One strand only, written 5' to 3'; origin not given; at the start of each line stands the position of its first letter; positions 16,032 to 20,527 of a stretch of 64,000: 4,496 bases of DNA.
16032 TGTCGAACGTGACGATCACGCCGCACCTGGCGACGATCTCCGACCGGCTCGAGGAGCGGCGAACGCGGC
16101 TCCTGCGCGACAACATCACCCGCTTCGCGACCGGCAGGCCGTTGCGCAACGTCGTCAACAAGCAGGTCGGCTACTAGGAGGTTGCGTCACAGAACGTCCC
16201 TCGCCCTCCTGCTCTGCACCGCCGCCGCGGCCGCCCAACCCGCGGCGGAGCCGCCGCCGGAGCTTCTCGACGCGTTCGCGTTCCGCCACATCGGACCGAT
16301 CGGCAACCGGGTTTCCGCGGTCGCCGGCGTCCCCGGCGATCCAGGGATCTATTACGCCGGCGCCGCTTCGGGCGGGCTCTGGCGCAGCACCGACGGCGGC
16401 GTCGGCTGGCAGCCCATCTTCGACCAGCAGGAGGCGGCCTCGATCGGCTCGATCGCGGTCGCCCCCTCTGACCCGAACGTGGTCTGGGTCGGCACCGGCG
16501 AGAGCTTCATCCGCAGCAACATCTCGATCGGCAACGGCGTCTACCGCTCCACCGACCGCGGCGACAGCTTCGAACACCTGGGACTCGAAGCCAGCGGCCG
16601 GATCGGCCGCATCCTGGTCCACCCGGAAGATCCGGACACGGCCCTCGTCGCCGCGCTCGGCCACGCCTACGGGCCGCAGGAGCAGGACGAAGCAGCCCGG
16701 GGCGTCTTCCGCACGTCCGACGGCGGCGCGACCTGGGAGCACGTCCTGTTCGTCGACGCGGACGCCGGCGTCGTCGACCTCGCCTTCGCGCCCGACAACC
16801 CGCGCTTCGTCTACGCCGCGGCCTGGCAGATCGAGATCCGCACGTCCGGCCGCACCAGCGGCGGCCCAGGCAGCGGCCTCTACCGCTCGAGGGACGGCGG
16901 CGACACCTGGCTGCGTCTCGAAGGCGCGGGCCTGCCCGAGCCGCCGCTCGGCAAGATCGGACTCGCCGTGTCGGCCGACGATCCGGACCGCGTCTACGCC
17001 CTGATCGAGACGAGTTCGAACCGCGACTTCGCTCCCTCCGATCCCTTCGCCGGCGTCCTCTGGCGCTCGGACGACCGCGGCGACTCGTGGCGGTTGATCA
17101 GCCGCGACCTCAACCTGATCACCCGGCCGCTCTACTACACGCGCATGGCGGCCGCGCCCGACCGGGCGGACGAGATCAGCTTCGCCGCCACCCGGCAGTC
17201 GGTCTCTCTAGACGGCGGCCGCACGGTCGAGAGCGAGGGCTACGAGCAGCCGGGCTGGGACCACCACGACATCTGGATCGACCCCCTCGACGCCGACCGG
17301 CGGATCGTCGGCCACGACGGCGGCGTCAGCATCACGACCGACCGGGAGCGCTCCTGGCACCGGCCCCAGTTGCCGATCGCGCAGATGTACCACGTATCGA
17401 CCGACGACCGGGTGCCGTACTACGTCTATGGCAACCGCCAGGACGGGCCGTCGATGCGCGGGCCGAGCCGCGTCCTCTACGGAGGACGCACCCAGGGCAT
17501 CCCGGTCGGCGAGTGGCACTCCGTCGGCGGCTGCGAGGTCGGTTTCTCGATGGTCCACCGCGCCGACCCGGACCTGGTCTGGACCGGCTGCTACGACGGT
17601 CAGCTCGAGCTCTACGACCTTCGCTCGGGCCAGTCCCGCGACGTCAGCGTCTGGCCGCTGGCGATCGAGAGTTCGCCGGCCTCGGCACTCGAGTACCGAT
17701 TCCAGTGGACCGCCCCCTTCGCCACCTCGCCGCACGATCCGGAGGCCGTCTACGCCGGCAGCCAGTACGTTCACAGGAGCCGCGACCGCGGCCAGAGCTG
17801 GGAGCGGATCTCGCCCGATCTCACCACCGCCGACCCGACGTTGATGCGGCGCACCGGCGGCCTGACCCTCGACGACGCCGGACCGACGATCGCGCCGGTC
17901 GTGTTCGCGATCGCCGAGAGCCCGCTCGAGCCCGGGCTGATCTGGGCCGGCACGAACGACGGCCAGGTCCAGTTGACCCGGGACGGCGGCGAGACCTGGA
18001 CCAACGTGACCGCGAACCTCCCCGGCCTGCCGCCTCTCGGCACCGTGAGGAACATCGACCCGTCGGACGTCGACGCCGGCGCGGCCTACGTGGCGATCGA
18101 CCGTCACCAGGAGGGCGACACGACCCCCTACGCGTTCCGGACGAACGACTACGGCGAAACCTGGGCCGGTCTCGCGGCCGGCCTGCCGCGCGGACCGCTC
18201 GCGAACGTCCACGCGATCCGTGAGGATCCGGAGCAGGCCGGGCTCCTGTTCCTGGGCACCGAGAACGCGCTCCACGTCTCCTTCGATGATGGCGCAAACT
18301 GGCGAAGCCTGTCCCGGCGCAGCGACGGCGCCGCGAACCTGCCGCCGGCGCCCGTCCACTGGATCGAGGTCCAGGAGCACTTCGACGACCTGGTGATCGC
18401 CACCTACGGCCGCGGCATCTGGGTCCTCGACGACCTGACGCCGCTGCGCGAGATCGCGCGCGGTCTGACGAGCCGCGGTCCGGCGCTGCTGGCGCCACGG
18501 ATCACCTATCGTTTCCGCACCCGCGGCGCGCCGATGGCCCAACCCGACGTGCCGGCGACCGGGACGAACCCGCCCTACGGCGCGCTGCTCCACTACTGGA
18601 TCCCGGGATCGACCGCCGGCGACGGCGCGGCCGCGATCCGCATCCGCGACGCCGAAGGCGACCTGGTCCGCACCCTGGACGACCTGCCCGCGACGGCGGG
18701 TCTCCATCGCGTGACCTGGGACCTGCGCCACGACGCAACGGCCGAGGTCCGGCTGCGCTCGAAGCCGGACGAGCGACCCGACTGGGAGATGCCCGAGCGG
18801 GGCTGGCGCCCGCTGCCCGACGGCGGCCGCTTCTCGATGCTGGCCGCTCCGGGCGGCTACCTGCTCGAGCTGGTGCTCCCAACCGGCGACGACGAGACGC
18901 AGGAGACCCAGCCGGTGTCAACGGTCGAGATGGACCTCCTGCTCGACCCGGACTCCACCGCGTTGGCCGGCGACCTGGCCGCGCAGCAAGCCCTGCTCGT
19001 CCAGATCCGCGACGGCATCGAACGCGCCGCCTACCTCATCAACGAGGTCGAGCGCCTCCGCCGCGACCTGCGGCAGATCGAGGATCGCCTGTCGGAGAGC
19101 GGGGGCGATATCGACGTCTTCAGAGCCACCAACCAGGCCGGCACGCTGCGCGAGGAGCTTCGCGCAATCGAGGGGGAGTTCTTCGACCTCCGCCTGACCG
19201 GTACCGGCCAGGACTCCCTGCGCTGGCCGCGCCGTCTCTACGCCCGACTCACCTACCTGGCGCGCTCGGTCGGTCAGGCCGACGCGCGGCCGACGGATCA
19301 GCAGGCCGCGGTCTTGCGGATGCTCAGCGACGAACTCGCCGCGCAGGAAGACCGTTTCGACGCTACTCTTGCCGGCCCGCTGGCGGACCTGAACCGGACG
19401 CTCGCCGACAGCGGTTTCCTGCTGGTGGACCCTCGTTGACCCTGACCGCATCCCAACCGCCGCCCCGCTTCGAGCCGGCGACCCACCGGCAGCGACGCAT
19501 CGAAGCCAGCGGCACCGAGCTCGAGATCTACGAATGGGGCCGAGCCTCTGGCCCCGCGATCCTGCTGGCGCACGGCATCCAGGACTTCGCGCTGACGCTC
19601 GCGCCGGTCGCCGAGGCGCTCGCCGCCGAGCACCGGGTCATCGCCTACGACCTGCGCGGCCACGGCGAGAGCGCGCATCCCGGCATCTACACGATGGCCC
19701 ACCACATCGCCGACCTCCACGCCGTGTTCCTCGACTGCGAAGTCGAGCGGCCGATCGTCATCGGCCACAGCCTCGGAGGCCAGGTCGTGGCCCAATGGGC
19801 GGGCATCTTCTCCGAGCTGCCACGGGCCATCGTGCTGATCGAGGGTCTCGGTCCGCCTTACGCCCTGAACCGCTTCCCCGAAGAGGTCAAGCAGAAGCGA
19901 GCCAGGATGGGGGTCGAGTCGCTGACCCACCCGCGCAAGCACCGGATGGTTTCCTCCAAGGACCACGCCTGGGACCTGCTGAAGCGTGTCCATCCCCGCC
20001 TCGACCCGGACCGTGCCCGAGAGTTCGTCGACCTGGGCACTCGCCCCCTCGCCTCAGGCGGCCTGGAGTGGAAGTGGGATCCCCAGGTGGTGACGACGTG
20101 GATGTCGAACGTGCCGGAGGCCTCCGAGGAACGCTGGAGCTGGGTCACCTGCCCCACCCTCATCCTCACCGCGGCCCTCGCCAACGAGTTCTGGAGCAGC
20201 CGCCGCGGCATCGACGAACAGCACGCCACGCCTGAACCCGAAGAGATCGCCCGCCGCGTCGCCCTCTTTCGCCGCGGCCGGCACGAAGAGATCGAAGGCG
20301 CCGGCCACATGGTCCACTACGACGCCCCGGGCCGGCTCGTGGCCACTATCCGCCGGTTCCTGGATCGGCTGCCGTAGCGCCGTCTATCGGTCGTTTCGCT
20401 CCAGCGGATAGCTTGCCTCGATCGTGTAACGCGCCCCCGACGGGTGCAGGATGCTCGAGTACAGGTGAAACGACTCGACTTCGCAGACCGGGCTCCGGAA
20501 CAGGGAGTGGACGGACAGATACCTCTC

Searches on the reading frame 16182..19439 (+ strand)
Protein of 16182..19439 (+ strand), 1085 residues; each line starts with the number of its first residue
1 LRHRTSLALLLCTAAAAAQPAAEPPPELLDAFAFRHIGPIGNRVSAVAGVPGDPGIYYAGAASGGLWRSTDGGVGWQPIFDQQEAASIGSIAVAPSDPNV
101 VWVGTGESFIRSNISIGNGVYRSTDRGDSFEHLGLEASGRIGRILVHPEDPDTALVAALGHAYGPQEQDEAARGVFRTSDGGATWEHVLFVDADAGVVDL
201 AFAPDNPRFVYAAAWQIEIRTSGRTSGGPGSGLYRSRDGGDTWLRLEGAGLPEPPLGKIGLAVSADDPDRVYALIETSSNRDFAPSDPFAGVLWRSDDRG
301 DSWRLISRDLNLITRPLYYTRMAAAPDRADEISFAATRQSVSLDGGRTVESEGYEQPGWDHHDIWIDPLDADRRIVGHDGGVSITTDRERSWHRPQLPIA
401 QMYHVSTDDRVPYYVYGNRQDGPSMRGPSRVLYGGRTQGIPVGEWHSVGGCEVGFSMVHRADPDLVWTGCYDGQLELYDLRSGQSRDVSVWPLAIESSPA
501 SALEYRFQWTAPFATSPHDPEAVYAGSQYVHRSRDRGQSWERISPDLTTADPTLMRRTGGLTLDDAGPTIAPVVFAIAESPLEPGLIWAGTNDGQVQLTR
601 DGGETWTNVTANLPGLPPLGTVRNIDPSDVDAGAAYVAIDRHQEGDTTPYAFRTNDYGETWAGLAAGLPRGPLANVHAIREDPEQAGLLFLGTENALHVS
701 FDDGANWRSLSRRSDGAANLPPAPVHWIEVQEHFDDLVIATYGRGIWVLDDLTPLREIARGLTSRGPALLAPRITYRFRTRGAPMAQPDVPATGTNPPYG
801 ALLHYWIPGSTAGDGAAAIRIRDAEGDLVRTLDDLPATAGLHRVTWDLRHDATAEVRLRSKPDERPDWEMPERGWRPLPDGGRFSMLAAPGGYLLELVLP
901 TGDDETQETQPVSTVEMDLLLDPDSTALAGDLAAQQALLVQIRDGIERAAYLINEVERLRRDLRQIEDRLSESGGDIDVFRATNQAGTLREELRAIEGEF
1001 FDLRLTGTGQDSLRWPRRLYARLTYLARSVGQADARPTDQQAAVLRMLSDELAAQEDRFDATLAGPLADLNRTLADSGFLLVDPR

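Call 45: search_protein_families(library=pfam, proteins=[window:16182-19439:+], max_evalue=0.001)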
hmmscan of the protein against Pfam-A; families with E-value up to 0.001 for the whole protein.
window:16182-19439:+ (1085 aa): 4 families
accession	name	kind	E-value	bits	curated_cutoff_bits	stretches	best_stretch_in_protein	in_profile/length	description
PF15902.12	Sortilin-Vps10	-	2.4e-22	79.8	33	2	66-188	3-112/446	Sortilin, neurotensin receptor 3,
PF02012.26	BNR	-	1.6e-07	30.7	27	0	597-607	1-11/12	BNR/Asp-box repeat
PF13088.12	BNR_2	-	1.4e-05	25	31.4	0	526-680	79-217/277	BNR repeat-like domain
PF15899.11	BNR_6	-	0.00044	20.5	27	0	293-303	1-11/14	BNR-Asp box repeat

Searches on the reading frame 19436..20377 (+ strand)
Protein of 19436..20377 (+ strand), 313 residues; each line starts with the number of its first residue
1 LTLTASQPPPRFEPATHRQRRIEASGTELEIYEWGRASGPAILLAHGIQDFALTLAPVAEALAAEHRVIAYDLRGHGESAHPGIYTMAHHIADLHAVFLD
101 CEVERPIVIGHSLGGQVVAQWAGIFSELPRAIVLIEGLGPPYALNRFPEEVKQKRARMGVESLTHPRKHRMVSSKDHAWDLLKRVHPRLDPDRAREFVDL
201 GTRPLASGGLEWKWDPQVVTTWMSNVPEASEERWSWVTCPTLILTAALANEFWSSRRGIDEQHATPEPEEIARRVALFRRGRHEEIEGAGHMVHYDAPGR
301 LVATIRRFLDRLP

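Call 45: search_protein_families(library=pfam, proteins=[window:19436-20377:+], max_evalue=0.001)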
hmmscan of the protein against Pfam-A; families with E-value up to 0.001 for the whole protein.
window:19436-20377:+ (313 aa): 3 families
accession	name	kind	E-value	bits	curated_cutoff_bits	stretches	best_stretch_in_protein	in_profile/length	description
PF12697.13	Abhydrolase_6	-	1.5e-21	78.5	26.3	1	42-303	1-216/217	Alpha/beta hydrolase family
PF00561.26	Abhydrolase_1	-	2.4e-18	67.2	25.8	1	40-298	1-245/245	alpha/beta hydrolase fold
PF12146.15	Hydrolase_4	-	1.8e-11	44.2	27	1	41-134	6-106/239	Serine aminopeptidase, S33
